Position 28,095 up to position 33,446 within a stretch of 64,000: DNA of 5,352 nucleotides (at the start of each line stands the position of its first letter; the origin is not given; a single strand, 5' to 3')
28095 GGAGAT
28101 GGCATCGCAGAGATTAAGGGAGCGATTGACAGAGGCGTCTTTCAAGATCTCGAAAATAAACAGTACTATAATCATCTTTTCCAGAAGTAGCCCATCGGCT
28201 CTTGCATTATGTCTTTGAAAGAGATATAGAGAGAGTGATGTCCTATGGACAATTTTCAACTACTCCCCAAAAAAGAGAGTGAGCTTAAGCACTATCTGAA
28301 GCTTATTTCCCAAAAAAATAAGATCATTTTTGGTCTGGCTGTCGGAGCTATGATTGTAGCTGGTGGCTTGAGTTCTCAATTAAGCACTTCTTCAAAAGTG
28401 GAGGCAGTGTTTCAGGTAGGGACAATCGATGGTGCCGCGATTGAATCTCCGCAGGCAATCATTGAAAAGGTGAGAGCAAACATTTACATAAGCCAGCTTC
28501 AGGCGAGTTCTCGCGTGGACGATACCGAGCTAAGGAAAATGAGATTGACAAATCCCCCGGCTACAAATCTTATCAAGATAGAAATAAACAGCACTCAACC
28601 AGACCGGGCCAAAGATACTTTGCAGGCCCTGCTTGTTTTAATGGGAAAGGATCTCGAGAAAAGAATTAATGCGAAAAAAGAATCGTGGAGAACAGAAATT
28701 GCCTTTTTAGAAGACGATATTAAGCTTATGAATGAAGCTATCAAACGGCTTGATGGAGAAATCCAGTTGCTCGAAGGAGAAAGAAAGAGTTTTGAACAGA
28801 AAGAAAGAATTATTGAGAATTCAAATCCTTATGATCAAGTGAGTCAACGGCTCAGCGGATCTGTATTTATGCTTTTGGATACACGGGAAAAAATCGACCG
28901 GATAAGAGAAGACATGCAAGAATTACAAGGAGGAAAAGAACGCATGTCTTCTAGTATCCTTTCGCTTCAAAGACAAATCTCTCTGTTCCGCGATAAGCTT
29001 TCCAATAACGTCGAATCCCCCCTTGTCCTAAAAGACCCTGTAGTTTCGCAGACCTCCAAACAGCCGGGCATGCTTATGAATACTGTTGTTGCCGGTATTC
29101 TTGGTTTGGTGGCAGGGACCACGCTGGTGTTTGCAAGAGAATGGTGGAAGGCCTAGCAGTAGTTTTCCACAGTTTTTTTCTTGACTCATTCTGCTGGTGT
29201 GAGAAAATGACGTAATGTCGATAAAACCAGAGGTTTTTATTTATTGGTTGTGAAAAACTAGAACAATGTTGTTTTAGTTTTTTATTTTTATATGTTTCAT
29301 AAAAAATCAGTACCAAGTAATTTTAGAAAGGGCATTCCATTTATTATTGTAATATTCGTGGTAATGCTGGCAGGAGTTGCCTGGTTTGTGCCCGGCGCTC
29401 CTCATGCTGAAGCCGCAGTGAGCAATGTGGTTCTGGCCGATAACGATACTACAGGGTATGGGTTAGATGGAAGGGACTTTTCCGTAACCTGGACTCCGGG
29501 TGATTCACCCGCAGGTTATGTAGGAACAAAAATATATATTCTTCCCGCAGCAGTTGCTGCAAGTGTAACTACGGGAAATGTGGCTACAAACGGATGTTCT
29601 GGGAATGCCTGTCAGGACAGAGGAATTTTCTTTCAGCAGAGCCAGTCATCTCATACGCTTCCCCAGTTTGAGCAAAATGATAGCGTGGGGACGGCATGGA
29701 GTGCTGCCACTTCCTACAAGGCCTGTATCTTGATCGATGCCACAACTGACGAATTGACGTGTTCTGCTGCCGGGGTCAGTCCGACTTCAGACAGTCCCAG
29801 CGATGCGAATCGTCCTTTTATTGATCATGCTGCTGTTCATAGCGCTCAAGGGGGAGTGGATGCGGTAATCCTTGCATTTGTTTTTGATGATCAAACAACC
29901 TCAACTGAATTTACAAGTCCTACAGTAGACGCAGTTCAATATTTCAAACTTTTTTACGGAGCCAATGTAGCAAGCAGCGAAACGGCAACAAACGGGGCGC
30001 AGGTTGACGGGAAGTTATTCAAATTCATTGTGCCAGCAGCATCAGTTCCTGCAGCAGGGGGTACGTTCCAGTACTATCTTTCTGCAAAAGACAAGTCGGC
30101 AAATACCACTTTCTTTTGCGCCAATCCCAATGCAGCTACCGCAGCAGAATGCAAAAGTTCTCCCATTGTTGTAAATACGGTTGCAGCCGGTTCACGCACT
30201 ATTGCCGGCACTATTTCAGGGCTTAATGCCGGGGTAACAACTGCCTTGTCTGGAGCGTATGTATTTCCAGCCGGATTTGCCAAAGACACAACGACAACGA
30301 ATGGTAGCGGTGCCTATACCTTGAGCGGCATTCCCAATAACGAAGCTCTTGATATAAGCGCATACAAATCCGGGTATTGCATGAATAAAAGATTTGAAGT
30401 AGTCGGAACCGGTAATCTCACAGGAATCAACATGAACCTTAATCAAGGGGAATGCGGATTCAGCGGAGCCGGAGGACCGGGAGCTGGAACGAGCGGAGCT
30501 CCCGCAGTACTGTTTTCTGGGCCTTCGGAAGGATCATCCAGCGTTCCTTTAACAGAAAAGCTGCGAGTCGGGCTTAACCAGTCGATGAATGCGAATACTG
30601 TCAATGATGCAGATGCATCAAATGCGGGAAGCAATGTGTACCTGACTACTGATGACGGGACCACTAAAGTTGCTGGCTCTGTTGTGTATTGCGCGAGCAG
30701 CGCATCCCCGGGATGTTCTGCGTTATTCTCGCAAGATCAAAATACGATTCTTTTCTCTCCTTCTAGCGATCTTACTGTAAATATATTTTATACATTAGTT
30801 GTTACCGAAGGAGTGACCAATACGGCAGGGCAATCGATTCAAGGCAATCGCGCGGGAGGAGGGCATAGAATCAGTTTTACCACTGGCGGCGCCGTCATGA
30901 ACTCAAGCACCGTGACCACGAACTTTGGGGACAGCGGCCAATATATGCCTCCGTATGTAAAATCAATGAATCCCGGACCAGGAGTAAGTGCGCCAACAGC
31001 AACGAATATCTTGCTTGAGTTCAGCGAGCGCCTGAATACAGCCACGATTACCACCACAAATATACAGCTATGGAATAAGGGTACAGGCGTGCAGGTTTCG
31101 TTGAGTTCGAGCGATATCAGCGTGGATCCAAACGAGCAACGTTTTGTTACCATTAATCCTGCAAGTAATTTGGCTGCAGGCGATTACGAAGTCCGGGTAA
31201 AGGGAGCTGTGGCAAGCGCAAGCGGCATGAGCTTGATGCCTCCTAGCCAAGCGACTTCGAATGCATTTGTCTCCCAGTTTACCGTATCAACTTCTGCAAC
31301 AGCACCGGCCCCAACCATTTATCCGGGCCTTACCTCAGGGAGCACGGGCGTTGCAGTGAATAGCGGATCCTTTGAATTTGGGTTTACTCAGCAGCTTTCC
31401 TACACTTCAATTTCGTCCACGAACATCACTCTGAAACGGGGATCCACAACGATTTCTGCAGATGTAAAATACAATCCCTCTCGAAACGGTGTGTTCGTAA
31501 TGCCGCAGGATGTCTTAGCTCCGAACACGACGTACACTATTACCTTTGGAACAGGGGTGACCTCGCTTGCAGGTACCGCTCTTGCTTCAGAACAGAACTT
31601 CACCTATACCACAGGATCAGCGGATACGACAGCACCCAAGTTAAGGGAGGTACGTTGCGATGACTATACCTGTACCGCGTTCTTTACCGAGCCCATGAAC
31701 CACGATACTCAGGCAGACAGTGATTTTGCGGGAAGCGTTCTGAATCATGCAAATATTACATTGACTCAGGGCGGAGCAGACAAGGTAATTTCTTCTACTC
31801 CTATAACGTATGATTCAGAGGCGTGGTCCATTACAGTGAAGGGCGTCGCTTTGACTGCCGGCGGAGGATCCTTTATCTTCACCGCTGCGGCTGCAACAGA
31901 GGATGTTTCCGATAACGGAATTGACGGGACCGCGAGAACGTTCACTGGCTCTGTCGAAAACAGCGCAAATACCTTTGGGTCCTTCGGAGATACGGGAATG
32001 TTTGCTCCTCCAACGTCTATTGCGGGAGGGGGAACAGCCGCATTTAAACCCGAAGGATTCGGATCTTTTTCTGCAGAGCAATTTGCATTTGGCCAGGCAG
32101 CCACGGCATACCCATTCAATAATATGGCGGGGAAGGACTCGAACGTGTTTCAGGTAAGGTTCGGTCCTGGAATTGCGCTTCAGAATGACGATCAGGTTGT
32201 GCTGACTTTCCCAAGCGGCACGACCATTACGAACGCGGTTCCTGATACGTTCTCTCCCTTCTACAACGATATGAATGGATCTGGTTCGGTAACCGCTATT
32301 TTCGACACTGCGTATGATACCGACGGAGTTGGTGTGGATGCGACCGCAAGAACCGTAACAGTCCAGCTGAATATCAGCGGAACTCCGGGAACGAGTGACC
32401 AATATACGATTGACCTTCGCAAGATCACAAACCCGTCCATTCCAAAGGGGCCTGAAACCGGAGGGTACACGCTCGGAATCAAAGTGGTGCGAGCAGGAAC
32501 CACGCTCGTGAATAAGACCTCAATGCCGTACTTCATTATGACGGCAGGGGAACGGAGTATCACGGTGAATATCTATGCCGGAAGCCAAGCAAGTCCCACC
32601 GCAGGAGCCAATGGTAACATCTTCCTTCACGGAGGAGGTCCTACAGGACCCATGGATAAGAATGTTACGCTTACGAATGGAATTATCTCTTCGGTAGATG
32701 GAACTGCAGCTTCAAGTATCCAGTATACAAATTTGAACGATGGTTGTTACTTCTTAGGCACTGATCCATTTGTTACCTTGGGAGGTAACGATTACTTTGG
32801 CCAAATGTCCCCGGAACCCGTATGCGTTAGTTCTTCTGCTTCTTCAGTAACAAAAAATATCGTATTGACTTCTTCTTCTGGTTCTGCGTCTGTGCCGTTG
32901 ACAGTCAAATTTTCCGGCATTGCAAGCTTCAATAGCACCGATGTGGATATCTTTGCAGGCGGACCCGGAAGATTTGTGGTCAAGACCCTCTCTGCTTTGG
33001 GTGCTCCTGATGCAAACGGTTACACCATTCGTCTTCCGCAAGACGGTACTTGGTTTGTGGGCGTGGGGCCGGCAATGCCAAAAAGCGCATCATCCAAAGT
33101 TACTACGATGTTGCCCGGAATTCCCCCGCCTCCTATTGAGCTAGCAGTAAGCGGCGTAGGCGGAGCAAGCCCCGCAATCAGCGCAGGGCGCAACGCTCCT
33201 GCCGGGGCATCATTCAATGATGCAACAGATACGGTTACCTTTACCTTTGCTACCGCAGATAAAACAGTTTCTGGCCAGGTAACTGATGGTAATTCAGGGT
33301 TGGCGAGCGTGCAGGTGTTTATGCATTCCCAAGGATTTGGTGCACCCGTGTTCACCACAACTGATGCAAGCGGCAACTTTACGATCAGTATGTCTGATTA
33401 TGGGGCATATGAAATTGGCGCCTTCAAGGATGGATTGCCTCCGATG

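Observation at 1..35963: A 29-kb co-directional glycan locus sits directly upstream of a giant Ig-domain surface protein, an S-layer-glycosylation-like arrangement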

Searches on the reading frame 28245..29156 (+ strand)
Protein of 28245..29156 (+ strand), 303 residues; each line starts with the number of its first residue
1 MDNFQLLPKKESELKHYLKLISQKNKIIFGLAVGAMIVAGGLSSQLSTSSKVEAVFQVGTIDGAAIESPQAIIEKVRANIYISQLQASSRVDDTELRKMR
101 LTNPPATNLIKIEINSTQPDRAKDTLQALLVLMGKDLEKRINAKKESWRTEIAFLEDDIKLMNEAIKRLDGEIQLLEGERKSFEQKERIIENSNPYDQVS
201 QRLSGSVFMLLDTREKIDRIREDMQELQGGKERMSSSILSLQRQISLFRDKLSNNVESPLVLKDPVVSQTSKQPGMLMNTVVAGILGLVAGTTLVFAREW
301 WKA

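Call 5: search_protein_families(library=pfam, proteins=[window:28245-29156:+])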
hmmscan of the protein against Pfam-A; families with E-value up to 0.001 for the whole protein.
window:28245-29156:+ (303 aa): 1 family
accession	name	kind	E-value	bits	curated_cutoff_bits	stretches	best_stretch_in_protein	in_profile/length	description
PF16888.10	YwqH-like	-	0.00044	20.9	33.7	0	147-248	14-121/123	YwqH-like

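Call 7: search_protein_families(library=ncbifam, proteins=[window:28245-29156:+], max_evalue=0.01)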
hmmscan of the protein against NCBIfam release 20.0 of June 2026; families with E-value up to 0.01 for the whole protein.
window:28245-29156:+ (303 aa): 5 families
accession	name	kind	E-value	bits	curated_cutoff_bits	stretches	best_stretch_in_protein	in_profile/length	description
TIGR02168.1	SMC_prok_B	equivalog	0.00062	17.6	567.35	1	109-254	797-942/1181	chromosome segregation protein SMC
NF045487.1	ASRP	equivalog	0.0011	17.6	300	1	144-252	198-278/593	archaea-specific SMC-related protein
TIGR04523.1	Mplasa_alph_rch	subfamily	0.0013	16.8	270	1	138-255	130-251/745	helix-rich protein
TIGR03007.1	pepcterm_ChnLen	equivalog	0.0025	16.1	278.85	0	98-174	112-185/498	XrtA system polysaccharide chain length determinant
NF011799.0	PRK15263.1-5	equivalog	0.0082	16.1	414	0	28-98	10-82/201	putative fimbrial protein StaE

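Call 12: find_encoding_contigs(protein=window:28245-29156:+, flank=10000, max_places=6)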
Protein window:28245-29156:+ (303 aa): 9 contigs read that carry it; 6 places shown.
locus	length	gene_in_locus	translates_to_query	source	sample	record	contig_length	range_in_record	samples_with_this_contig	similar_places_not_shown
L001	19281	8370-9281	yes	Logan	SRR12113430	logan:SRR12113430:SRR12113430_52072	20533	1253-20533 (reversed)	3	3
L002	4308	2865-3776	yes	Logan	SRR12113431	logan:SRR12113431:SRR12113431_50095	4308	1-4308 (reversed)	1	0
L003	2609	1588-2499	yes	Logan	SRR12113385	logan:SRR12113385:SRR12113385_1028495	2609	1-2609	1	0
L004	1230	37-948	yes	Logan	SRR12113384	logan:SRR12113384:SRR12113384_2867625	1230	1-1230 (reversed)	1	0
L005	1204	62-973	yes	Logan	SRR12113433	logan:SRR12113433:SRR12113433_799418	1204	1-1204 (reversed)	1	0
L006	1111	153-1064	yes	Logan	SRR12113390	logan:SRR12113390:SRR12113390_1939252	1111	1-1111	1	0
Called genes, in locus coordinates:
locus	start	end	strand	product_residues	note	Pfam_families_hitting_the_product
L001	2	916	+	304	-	?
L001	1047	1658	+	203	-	PF02397:Bac_transf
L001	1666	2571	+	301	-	PF01073:3Beta_HSD, PF01370:Epimerase, PF02719:Polysacc_synt_2, PF04321:RmlD_sub_bind, PF13460:NAD_binding_10, PF16363:GDP_Man_Dehyd, PF07993:NAD_binding_4 (weak)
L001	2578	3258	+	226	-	PF08889:WbqC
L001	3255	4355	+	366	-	PF01041:DegT_DnrJ_EryC1, PF00155:Aminotran_1_2 (weak), PF01053:Cys_Met_Meta_PP (weak), PF01212:Beta_elim_lyase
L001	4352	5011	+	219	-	PF02585:PIG-L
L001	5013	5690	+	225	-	PF00149:Metallophos, PF12850:Metallophos_2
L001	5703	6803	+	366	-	PF21360:PylC-like_N, PF02655:ATP-grasp_3, PF15632:ATPgrasp_Ter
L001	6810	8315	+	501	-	PF01073:3Beta_HSD, PF01370:Epimerase, PF02719:Polysacc_synt_2, PF04321:RmlD_sub_bind, PF07993:NAD_binding_4 (weak), PF13460:NAD_binding_10, PF16363:GDP_Man_Dehyd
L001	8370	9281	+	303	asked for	-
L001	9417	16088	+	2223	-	PF13715:CarbopepD_reg_2 (faint), PF17210:SdrD_B (faint), PF13205:Big_5, PF13620:CarboxypepD_reg (weak), PF14686:fn3_3 (faint), PF13620:CarboxypepD_reg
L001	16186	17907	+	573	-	-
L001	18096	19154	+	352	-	PF01565:FAD_binding_4, PF02873:MurB_C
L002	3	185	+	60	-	?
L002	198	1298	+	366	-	PF21360:PylC-like_N, PF02655:ATP-grasp_3, PF15632:ATPgrasp_Ter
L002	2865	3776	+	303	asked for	-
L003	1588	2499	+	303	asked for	-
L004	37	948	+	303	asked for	-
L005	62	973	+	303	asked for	-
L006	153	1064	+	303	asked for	-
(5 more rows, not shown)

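Call 14: search_protein_families(library=pfam, proteins=[window:28245-29156:+], max_evalue=10)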
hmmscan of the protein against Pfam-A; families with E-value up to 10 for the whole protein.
window:28245-29156:+ (303 aa): 20 families
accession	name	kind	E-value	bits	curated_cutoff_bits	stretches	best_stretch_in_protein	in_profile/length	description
PF16888.10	YwqH-like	-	0.00044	20.9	33.7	1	147-248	14-121/123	YwqH-like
PF04102.17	SlyX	-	0.0084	17.2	30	1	150-198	10-58/67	SlyX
PF07889.17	DUF1664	-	0.018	15.5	34.6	1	122-182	60-119/124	Protein of unknown function (DUF1664)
PF03285.20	Paralemmin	-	0.019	14.9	27.3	1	156-242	60-144/333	Paralemmin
PF13807.11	GNVR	-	0.037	14.4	27.7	1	264-299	46-81/82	G-rich domain on putative tyrosine kinase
PF07888.16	CALCOCO1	-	0.072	12.4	36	1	140-254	119-224/496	Calcium binding and coiled-coil domain (CALCOCO1) like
PF10779.14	XhlA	-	0.14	12.8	34.7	1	215-246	11-42/67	Haemolysin XhlA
PF07544.18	Med9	-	0.17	12.4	26.9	1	214-252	32-66/80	RNA polymerase II transcription mediator complex subunit 9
PF11559.13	ADIP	-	0.17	12.4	34.3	1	125-191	39-100/151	Afadin- and alpha -actinin-Binding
PF01920.25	Prefoldin_2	-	0.18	12.2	27.6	1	166-255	14-102/106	Prefoldin subunit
PF04883.17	HK97-gp10_like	-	0.36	12.3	21.4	1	119-174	11-62/78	Bacteriophage HK97-gp10, putative tail-component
PF03938.19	OmpH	-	0.4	11.3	32.4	1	134-198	17-76/141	Outer membrane protein (OmpH-like)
PF24319.2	DUF7491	-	0.62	10.8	30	1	145-227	9-89/90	Coiled-coil region of unknown function (DUF7491)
PF08614.16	ATG16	-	0.82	10.2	33.7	1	213-257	79-123/200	Autophagy protein 16 (ATG16)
PF12325.13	TMF_TATA_bd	-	1.1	9.9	29.1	1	150-227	26-104/115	TATA element modulatory factor 1 TATA binding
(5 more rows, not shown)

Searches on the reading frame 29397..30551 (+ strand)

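Call 58: search_protein_families(library=pfam, proteins=[window:29397-30551:+], max_evalue=0.1)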
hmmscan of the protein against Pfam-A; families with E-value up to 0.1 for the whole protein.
window:29397-30551:+ (385 aa): 3 families
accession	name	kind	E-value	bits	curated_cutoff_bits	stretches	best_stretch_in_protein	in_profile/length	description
PF13620.12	CarboxypepD_reg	-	0.00088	20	32.3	1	269-335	2-69/82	Carboxypeptidase regulatory-like domain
PF22902.2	NOMO1-like_9th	-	0.024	14.9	27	1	298-332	31-65/75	BOS complex subunit NOMO1-like, beta sandwich domain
PF13715.12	CarbopepD_reg_2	-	0.073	13.5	32.2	0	281-322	11-52/88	CarboxypepD_reg-like domain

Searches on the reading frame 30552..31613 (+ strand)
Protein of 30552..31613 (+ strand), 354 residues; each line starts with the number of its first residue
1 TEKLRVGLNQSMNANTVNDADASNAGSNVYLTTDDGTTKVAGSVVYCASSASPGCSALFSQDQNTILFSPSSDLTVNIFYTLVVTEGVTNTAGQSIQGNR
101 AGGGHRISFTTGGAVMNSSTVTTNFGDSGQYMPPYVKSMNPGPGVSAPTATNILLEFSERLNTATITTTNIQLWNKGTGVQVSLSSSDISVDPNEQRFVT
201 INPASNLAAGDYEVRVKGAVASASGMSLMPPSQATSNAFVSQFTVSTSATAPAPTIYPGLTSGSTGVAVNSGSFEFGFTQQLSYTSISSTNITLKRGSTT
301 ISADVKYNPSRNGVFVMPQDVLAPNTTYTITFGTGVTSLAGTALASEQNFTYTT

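Call 58: search_protein_families(library=pfam, proteins=[window:30552-31613:+], max_evalue=0.1)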
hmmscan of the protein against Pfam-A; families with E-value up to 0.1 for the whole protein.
window:30552-31613:+ (354 aa): 2 families
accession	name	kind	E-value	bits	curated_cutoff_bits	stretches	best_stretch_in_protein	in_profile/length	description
PF13205.12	Big_5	-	9.3e-29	100.7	23.6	3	262-354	14-105/105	Bacterial Ig-like domain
PF04234.18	CopC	-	0.013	17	23.3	1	136-217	4-75/92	CopC domain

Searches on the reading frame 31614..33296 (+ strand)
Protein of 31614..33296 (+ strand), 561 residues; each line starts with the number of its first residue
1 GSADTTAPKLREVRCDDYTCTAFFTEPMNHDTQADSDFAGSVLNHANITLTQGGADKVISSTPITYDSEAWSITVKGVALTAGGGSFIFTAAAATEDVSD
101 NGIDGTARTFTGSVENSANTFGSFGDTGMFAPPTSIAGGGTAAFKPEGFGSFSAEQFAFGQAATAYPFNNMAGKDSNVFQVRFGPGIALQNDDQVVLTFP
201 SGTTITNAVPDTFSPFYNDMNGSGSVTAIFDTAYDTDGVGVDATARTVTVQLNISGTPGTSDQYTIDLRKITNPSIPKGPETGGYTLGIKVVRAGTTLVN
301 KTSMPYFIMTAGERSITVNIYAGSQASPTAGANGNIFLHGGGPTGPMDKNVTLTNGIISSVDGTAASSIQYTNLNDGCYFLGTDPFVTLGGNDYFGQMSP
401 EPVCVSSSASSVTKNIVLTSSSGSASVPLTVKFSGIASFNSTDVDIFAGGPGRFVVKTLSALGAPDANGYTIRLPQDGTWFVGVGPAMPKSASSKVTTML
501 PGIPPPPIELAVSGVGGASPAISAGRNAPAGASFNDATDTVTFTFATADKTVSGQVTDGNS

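Call 63: predict_structure(alignment_id=A3)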
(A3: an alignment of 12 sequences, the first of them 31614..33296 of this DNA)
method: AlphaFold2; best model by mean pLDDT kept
length: 561 residues; sequences in the alignment: 12
mean_pLDDT: 74.4   pTM: 0.48
mean pLDDT of the five models: 74.4, 73.5, 72.6, 72.2, 71.2
residues with pLDDT >= 90: 88; 70-90: 327; 50-70: 74; < 50: 72
segments of 3 or more residues with pLDDT < 50: 118-170, 491-496, 552-554, 556-561
pLDDT, mean of each block of 10 residues (from residue 1): 75 82 89 81 92 84 81 84 81 90 88 66 28 27 24 30 33 60 77 87 79 64 75 86 89 85 75 68 69 85 57 83 83 81 68 91 84 77 75 68 79 87 77 89 84 77 88 86 79 53 88 83 86 91 78 44 33
secondary structure, 60 per line:
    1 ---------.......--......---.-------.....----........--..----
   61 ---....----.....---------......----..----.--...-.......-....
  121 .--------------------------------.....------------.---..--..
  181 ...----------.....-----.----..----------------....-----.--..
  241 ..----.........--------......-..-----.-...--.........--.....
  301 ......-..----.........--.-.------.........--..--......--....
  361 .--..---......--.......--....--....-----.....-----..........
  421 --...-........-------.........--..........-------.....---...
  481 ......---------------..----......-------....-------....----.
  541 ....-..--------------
elements in order: E10-16 E19-24 H36-40 E48-52 E64-67 E72-76 E86-91 E109-115 H117-121 H154-158 E179-183 E194-198 E227-230 E239-242 E247-255 E264-269 E285-293 E296-306 E314-322 E334-342 E349-354 E357-361 E369-374 E377-383 E386-389 E392-395 E401-405 E411-420 E427-434 E442-450 E453-462 E470-474 E478-486 E508-513 E521-524 E532-535 E540-544

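Call 65: fold_search(model_id=the predicted structure, library=pdb)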
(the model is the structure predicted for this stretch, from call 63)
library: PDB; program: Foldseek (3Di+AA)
matches with E <= 10: 1731; with E <= 0.001: 48
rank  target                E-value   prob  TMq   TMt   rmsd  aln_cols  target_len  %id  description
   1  6m48_A                1.7e-09  1.00  0.13  0.09  35.8       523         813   10  Crystal structure of pilus adhesin, SpaC from Lactobacillus rhamnosus GG - P21212 form (released 2020-07-29)
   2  6m48_B                1.8e-09  1.00  0.13  0.10  36.9       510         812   10  Crystal structure of pilus adhesin, SpaC from Lactobacillus rhamnosus GG - P21212 form (released 2020-07-29)
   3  6m3y                  4.8e-09  1.00  0.14  0.10  35.8       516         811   10  Crystal structure of pilus adhesin, SpaC from Lactobacillus rhamnosus GG - open conformation (released 2020-07-29)
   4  3rkp_B                7.0e-08  1.00  0.17  0.24  26.0       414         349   14  Crystal structure of BcpA*(D312A), the major pilin subunit of Bacillus cereus (released 2012-05-30)
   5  7w6b                  2.0e-07  0.97  0.13  0.10  35.1       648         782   10  Crystal Structure of PitA from pilus islet-2 of Streptococcus oralis (released 2022-06-01)
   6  4jdz_A                2.6e-07  1.00  0.16  0.19  23.7       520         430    7  Structures of SdrD from Staphylococcus aureus reveal the molecular mechanism of how the cell surface receptors recogni (released 2013-06-19)
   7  7vcr_B                3.1e-07  0.98  0.14  0.16  35.2       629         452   10  Crystal Structure of PitA fragment from pilus islet-2 of Streptococcus oralis (released 2022-06-01)
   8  3is1                  3.4e-07  1.00  0.16  0.21  19.2       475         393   10  Crystal structure of functional region of UafA from Staphylococcus saprophyticus in C2 form at 2.45 angstrom resolution (released 2010-09-08)
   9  7vcn_B                5.8e-07  0.98  0.14  0.16  35.2       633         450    9  Crystal Structure of PitA fragment from pilus islet-2 of Streptococcus oralis with Tb-Xo4 (released 2022-07-13)
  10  3kpt_B                1.1e-06  1.00  0.16  0.23  24.6       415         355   12  Crystal structure of BcpA, the major pilin subunit of Bacillus cereus (released 2009-11-24)
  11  7vcr_A                1.2e-06  0.97  0.14  0.16  35.2       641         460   10  Crystal Structure of PitA fragment from pilus islet-2 of Streptococcus oralis (released 2022-06-01)
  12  9lj6                  4.8e-06  1.00  0.14  0.25  14.2       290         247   10  Crystal Structure of C-terminal rigid fragment containing middle and C-terminal domains of the Basal pilin EbpB from Ent (released 2025-07-16)
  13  4jdz_B                6.5e-06  0.93  0.12  0.15  24.9       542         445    6  Structures of SdrD from Staphylococcus aureus reveal the molecular mechanism of how the cell surface receptors recogni (released 2013-06-19)
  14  8wxd_A                8.5e-06  0.99  0.16  0.21  24.7       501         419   11  Crystal Structure of shaft pilin PilA from Streptococcus sanguinis (released 2025-05-07)
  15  4oq1                  1.4e-05  0.99  0.18  0.26  19.6       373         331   11  Structure of the Streptococcal ancillary pilin (released 2014-04-23)
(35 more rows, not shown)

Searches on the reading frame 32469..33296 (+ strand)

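Call 58: search_protein_families(library=pfam, proteins=[window:32469-33296:+], max_evalue=0.1)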
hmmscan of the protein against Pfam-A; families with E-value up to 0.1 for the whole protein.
window:32469-33296:+ (276 aa): 1 family
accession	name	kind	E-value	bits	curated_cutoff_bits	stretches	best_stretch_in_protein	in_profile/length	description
PF04151.21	PPC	-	0.021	16.1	25.9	0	139-199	10-68/70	Bacterial pre-peptidase C-terminal domain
